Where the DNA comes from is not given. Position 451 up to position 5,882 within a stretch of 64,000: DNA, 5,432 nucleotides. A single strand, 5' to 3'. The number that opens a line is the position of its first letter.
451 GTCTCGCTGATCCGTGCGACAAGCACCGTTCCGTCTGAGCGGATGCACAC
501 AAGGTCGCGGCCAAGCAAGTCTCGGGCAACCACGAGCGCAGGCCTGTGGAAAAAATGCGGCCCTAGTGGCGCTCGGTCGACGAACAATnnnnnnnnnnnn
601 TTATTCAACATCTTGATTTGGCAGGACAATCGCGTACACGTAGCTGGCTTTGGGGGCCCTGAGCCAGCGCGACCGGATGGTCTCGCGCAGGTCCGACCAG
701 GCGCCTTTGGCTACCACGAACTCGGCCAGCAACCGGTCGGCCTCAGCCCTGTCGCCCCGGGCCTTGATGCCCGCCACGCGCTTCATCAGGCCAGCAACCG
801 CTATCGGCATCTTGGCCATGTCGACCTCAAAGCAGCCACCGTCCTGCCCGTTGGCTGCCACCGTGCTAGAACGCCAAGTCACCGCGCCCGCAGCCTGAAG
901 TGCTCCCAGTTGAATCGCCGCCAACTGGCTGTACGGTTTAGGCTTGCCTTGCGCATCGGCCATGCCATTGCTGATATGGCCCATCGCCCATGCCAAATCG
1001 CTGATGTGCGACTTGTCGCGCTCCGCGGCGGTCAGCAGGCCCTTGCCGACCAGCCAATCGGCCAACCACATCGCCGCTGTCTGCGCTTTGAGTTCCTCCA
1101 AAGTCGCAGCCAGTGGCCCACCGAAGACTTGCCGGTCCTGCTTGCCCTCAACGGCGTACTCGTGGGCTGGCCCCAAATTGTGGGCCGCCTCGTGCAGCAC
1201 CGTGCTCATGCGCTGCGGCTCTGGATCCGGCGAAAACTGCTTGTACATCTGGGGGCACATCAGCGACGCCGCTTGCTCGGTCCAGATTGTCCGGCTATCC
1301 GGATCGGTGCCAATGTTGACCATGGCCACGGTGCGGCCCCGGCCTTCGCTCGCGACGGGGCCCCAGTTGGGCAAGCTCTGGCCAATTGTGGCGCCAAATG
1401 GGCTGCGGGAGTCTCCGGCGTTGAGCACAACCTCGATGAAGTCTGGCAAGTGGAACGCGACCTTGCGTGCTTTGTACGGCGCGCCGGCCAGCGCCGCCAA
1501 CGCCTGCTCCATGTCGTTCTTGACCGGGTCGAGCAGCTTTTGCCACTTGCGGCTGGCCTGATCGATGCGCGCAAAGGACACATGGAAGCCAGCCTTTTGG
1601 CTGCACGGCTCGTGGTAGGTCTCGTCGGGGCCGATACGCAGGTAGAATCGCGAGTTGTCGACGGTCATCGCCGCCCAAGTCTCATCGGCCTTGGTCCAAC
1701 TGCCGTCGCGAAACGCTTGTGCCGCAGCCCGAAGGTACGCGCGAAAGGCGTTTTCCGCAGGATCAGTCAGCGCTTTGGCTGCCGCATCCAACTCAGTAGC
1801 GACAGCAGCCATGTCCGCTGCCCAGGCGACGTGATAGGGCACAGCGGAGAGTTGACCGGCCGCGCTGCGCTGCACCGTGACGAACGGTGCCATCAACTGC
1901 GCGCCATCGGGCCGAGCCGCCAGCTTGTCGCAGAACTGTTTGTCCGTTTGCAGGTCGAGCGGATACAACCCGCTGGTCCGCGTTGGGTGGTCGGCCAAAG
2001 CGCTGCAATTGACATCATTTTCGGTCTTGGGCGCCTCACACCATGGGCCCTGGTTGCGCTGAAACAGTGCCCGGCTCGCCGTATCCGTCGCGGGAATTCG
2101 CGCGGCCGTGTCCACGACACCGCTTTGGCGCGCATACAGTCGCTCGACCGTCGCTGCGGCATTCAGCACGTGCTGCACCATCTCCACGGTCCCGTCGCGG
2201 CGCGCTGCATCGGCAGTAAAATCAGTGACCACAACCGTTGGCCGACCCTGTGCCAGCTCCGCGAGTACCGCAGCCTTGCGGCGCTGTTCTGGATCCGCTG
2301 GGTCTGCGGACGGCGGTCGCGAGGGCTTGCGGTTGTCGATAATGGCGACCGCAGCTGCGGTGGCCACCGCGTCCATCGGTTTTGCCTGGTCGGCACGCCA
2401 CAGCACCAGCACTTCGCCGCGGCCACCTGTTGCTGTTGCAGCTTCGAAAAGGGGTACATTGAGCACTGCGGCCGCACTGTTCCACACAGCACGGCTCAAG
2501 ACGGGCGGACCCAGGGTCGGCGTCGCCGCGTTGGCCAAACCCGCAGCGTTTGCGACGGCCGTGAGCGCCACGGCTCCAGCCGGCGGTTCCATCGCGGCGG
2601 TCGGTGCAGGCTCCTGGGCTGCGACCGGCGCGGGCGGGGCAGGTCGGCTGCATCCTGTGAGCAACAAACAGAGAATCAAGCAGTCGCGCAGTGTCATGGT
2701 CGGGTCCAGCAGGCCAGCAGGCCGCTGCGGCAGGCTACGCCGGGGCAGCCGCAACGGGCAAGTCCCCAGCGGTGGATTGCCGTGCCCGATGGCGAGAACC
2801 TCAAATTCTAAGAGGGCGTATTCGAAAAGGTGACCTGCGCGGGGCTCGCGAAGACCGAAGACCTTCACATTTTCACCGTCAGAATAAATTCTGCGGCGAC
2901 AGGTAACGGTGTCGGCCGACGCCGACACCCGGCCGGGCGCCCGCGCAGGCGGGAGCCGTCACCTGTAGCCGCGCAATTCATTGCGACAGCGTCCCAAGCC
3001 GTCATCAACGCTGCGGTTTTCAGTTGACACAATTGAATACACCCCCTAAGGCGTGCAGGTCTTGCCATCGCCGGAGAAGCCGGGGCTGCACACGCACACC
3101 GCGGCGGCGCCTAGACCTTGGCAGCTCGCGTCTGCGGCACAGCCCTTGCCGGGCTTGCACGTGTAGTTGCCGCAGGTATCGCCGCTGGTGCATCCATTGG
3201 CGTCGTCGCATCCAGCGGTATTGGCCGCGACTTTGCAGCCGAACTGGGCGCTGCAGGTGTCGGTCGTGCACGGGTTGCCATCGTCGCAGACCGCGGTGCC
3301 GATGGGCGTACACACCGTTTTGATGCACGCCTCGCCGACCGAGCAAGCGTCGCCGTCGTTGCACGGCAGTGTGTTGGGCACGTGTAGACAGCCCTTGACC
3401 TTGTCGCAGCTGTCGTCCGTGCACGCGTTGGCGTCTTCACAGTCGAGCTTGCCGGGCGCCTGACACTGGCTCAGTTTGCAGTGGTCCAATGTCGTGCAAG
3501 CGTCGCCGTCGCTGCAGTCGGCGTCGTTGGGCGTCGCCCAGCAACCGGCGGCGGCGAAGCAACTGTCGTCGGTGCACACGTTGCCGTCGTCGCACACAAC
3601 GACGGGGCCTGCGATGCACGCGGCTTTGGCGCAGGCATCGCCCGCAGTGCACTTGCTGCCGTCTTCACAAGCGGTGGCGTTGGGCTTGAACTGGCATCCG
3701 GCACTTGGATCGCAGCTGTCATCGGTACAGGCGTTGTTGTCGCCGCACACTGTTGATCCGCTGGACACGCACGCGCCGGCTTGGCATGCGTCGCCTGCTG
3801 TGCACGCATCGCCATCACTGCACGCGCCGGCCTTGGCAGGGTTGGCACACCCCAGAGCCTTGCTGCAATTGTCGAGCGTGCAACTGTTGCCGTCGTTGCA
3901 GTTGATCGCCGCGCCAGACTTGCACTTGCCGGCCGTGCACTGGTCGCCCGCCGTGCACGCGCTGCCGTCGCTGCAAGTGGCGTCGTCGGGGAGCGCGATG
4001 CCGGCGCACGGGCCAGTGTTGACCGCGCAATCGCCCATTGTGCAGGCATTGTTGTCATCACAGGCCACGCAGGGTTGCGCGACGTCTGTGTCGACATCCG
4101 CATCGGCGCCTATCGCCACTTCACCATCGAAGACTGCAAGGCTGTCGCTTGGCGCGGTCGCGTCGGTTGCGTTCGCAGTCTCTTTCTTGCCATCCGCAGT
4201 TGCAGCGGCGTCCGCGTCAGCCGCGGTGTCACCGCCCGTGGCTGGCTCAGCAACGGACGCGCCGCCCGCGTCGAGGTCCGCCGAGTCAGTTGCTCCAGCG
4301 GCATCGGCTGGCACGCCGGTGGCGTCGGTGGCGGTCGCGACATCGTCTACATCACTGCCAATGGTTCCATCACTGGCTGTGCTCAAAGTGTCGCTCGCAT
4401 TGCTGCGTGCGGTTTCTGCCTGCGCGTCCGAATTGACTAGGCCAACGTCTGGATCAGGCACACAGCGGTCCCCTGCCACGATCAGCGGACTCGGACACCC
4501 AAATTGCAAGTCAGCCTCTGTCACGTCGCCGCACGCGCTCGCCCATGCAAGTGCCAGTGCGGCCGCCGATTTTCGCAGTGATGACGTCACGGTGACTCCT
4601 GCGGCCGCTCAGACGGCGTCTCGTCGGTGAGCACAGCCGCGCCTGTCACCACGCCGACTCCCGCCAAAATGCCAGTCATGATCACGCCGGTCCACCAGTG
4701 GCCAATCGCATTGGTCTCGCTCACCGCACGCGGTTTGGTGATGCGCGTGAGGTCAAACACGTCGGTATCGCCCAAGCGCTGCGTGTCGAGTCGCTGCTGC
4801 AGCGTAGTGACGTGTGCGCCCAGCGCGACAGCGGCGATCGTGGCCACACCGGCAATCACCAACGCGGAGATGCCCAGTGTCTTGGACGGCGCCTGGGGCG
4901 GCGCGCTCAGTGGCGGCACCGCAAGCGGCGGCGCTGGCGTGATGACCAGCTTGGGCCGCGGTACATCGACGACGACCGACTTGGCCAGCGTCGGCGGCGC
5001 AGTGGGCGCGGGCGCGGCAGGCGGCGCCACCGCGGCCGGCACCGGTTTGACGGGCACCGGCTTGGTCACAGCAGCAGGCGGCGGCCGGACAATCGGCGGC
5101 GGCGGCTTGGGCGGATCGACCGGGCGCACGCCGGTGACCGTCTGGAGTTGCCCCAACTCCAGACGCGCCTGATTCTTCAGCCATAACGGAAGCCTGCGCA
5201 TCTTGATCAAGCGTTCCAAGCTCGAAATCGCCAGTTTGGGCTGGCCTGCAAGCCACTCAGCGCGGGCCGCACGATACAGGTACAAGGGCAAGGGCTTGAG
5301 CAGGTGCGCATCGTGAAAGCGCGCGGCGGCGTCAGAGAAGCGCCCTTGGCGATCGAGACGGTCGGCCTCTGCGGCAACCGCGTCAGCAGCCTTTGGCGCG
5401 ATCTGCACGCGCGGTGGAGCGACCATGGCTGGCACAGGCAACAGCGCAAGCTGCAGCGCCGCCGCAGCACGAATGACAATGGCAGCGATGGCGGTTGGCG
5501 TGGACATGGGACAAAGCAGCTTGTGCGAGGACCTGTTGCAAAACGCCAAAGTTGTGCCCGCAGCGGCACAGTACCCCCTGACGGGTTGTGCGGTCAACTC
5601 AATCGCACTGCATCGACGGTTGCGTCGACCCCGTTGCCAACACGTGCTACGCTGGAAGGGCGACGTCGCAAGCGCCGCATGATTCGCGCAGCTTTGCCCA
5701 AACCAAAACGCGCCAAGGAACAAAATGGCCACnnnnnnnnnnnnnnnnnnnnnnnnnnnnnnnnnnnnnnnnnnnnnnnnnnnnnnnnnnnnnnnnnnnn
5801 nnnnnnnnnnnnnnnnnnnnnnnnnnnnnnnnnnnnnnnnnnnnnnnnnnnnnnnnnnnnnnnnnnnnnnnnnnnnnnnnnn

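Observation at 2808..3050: A 230-243 bp highly structured repeat present twice (second copy 26325-26552), bounded by CTAAG: MITE or unknown ncRNA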

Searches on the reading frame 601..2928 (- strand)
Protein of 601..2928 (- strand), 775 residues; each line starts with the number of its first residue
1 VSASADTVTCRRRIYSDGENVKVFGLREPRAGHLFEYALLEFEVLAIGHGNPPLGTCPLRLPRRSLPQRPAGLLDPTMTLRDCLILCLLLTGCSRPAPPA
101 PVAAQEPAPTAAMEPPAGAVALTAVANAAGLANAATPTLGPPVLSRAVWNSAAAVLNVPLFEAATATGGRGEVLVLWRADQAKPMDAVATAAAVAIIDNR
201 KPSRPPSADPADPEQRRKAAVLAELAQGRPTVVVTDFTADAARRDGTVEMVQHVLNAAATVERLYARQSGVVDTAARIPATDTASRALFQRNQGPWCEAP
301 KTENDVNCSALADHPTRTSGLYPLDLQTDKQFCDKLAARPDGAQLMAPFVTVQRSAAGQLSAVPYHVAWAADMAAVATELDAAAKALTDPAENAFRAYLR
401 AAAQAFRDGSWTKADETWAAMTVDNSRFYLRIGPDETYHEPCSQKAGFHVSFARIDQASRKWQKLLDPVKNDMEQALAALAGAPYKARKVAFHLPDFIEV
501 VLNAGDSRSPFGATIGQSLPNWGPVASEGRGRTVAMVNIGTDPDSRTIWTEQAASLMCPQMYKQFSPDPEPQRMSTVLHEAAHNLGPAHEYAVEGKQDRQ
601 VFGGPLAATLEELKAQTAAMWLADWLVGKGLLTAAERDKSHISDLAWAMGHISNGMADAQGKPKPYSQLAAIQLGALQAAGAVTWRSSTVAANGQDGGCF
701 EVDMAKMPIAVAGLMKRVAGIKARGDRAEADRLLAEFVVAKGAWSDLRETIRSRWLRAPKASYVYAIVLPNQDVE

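Call 13: search_protein_families(library=pfam, proteins=[window:601-2928:-], max_evalue=0.01)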
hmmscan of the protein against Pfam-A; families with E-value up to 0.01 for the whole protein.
window:601-2928:- (775 aa): 0 families

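Call 19: find_encoding_contigs(protein=window:601-2697:-, flank=10000, max_places=6)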
Protein window:601-2697:- (698 aa): 2 contigs read that carry it; 1 place shown.
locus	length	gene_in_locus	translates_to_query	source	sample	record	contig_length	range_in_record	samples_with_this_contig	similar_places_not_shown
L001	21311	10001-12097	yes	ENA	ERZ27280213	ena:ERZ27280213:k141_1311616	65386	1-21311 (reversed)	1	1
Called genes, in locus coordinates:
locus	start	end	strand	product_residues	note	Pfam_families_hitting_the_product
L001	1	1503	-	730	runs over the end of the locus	PF13191:AAA_16 (faint), PF22977:WHD, PF00004:AAA (weak), PF00910:RNA_helicase (faint), PF05496:RuvB_N (faint), PF07728:AAA_5 (faint), PF09848:SLFN-g3_helicase (faint), PF00004:AAA, +2 more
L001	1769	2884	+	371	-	-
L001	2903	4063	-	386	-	-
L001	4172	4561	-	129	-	PF01597:GCV_H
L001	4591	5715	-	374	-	PF01571:GCV_T, PF08669:GCV_T_C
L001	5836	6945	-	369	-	PF03462:PCRF, PF00472:RF-1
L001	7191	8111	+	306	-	-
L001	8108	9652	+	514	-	-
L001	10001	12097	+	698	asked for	-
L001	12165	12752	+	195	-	PF02245:Pur_DNA_glyco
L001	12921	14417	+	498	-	PF07396:Porin_O_P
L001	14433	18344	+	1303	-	PF13620:CarboxypepD_reg (faint)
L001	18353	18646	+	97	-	-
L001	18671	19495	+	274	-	PF23441:SDR (weak), PF00106:adh_short, PF08659:KR (weak), PF13561:adh_short_C2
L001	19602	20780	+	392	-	PF13173:AAA_14, PF13635:DUF4143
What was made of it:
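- On MITE (non-autonomous TIR transposon): The public gene calls leave the region intergenic (call 19).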

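Call 24: find_homologous_proteins(query=window:601-2697:-, max_evalue=1e-20)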
Query window:601-2697:- (698 aa): 1978 proteins with E <= 1e-20 among 8000 candidates; the best 120 are listed.
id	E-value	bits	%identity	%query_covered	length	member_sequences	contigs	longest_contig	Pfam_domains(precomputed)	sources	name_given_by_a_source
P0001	0.0e+0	1553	100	100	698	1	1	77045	-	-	-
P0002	0.0e+0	1119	74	99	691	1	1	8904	-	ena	-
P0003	5.3e-269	912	67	89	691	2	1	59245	-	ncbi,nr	ncbi:MAG: hypothetical protein EXR77_01895 [Myxococcales bacterium]|nr:hypothetical protein [Myxococ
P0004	1.7e-254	864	64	89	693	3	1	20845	-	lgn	-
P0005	4.2e-253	860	62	95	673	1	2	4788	-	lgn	-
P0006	9.2e-252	855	60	98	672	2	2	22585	-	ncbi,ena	-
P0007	1.5e-227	775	57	90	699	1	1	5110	-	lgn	-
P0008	3.5e-226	771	56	98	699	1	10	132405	-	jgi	jgi:hypothetical protein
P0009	3.5e-226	771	56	93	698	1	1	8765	-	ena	-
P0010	1.3e-219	749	58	90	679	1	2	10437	-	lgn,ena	-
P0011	1.1e-217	743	55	98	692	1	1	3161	-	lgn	-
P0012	2.1e-215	735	56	89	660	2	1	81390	-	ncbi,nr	ncbi:MAG: hypothetical protein HY908_26410 [Myxococcales bacterium]|nr:hypothetical protein [Myxococ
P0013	3.6e-215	734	56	90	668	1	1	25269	-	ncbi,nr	ncbi:MAG: hypothetical protein HY902_08175 [Deltaproteobacteria bacterium]|nr:hypothetical protein [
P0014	1.7e-214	732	60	80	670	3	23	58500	-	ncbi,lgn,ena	-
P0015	2.0e-214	732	56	90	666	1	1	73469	-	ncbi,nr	ncbi:MAG: hypothetical protein HY904_03165 [Deltaproteobacteria bacterium]|nr:hypothetical protein [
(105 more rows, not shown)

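Call 25: find_encoding_contigs(protein=P0002, flank=10000, max_places=3)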
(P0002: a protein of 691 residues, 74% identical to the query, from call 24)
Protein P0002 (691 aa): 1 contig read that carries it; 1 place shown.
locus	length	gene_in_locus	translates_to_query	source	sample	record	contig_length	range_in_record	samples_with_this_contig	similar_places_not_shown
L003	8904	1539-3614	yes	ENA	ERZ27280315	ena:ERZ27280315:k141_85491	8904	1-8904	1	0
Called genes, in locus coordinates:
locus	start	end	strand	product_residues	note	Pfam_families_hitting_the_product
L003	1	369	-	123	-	?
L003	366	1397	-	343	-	PF00561:Abhydrolase_1 (weak), PF12146:Hydrolase_4 (weak)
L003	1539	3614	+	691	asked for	-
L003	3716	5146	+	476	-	PF07396:Porin_O_P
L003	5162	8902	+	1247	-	?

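Call 26: find_encoding_contigs(protein=P0003, flank=10000, max_places=3)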
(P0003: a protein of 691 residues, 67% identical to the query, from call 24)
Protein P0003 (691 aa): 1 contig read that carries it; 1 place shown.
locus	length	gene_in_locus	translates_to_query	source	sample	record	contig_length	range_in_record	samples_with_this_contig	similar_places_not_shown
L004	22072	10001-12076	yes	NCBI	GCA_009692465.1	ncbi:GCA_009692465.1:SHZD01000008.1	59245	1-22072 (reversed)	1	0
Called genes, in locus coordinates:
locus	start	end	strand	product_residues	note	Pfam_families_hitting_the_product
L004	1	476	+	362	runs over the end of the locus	PF02746:MR_MLE_N, PF13378:MR_MLE_C, PF07476:MAAL_C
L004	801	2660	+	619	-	-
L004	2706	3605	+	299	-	PF01575:MaoC_dehydratas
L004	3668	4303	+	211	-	-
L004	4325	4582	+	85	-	PF00072:Response_reg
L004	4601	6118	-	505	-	PF00266:Aminotran_5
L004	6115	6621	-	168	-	PF04115:Ureidogly_lyase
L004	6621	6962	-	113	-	PF00576:Transthyretin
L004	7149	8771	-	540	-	PF03561:Allantoicase, PF09349:OHCU_decarbox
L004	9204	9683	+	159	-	PF14539:DUF4442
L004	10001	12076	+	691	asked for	-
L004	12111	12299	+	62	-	-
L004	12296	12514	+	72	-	PF01197:Ribosomal_L31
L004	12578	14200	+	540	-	PF00171:Aldedh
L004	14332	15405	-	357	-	-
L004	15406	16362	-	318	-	PF02729:OTCace_N, PF00185:OTCace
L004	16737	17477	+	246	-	PF13489:Methyltransf_23, PF01209:Ubie_methyltran (weak), PF02353:CMAS (weak), PF05175:MTS, PF08241:Methyltransf_11, PF08242:Methyltransf_12, PF13649:Methyltransf_25, PF13847:Methyltransf_31, +2 more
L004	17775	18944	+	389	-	PF00581:Rhodanese, PF00899:ThiF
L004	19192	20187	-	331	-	-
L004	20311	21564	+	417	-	PF01594:AI-2E_transport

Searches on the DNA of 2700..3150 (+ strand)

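Call 8: search_rna_families(source=window, start=2700, end=3150, threshold=evalue, max_evalue=10, show_alignments=2)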
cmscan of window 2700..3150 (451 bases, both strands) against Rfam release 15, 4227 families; matches with E-value up to 10: 9.
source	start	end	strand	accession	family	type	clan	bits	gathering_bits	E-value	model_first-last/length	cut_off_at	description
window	2884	2981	+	RF04141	MIR8622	Gene; miRNA;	-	22.5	197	0.048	1-212/212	no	MIR8622 microRNA precursor family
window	2940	2953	-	RF01356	CRISPR-DR28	Gene; CRISPR;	-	17.4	35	2.2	8-21/24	no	CRISPR RNA direct repeat element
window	2899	2967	+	RF02353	BjrC68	Gene; sRNA;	-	17.2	39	0.059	1-82/82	no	Bradyrhizobiaceae sRNA BjrC68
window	2885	2977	-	RF01390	isrG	Gene; sRNA;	-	13.5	100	0.17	1-279/279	no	isrG Hfq binding RNA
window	3008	3096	+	RF02046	Sphinx_1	Gene; lncRNA;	-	12.3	34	8.2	1-100/100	no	Sphinx_ conserved region 1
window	2900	2931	-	RF04141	MIR8622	Gene; miRNA;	-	12.3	197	8.3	1-212/212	no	MIR8622 microRNA precursor family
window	2786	2976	+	RF02571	Mcr7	Gene; sRNA;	-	10.9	380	2.1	1-351/351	no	mcr7 sRNA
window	2891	2988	+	RF02271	uc_338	Cis-reg;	-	10.6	120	4.8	1-180/180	no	TUC338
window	3050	3122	-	RF01390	isrG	Gene; sRNA;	-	9.9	100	2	1-279/279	no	isrG Hfq binding RNA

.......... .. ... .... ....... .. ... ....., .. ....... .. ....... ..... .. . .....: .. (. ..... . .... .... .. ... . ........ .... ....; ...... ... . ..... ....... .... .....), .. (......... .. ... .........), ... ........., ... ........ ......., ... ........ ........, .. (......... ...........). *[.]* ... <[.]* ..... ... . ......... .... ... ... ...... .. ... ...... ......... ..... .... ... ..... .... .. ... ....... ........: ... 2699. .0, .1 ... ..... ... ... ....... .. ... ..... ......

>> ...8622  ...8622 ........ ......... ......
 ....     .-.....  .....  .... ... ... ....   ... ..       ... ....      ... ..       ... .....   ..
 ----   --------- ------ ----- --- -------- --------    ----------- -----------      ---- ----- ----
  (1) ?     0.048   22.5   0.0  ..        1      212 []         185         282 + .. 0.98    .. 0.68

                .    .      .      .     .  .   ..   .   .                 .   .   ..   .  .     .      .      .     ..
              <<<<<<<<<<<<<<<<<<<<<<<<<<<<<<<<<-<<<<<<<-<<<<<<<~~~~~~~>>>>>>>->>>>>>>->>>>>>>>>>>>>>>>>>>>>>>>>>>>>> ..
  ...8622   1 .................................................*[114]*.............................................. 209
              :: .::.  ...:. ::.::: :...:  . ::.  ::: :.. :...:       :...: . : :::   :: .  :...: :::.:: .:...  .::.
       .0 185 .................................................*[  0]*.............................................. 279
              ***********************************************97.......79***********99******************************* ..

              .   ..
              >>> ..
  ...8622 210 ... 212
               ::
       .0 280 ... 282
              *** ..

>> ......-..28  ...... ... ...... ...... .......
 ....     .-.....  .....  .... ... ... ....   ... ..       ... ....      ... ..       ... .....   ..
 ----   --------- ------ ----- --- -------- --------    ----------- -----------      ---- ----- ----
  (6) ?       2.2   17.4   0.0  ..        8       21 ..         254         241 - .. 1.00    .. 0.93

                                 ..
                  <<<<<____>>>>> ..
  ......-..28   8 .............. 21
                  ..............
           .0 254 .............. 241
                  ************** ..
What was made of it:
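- On Described structured RNA family (Rfam): The best sub-threshold hit scores 22.5 bits against a gathering score of 197 (call 8).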

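Call 83: search_dna_similar(query=window:2808-3050:+, collection=plasmids, mode=distant, max_evalue=0.001, max_rows=10)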
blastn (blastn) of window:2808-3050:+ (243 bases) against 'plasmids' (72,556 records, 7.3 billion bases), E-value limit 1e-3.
No match.
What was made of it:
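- Tried and rejected: blastn against 72,556 plasmids: no match (call 83).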

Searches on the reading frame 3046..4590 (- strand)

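Call 13: search_protein_families(library=pfam, proteins=[window:3046-4590:-], max_evalue=0.01)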
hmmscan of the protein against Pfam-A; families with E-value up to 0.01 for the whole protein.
window:3046-4590:- (514 aa): 2 families
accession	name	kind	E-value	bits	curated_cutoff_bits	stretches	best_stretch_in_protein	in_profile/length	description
PF00526.23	Dicty_CTDC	-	3.2e-21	75.2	27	5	282-303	2-23/24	Dictyostelium (slime mold) repeat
PF09289.16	FOLN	-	0.0026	18.4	21.1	1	473-488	1-16/22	Follistatin/Osteonectin-like EGF domain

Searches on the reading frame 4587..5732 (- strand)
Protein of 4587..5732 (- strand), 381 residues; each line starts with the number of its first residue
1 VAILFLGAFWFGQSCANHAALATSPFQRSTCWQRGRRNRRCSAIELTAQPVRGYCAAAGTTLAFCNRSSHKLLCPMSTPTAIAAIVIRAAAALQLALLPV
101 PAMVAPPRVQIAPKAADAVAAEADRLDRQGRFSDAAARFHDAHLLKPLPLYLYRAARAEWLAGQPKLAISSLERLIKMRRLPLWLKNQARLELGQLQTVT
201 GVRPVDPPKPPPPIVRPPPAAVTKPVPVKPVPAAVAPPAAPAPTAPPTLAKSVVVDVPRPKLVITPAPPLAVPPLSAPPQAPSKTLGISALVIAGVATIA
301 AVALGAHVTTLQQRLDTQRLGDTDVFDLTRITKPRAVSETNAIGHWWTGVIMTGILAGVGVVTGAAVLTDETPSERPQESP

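Call 13: search_protein_families(library=pfam, proteins=[window:4587-5732:-], max_evalue=0.01)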
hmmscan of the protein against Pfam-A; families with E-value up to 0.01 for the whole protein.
window:4587-5732:- (381 aa): 1 family
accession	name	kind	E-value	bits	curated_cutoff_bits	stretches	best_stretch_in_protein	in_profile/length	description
PF13432.12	TPR_16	-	0.0048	17.8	32.7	0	121-176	2-58/65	Tetratricopeptide repeat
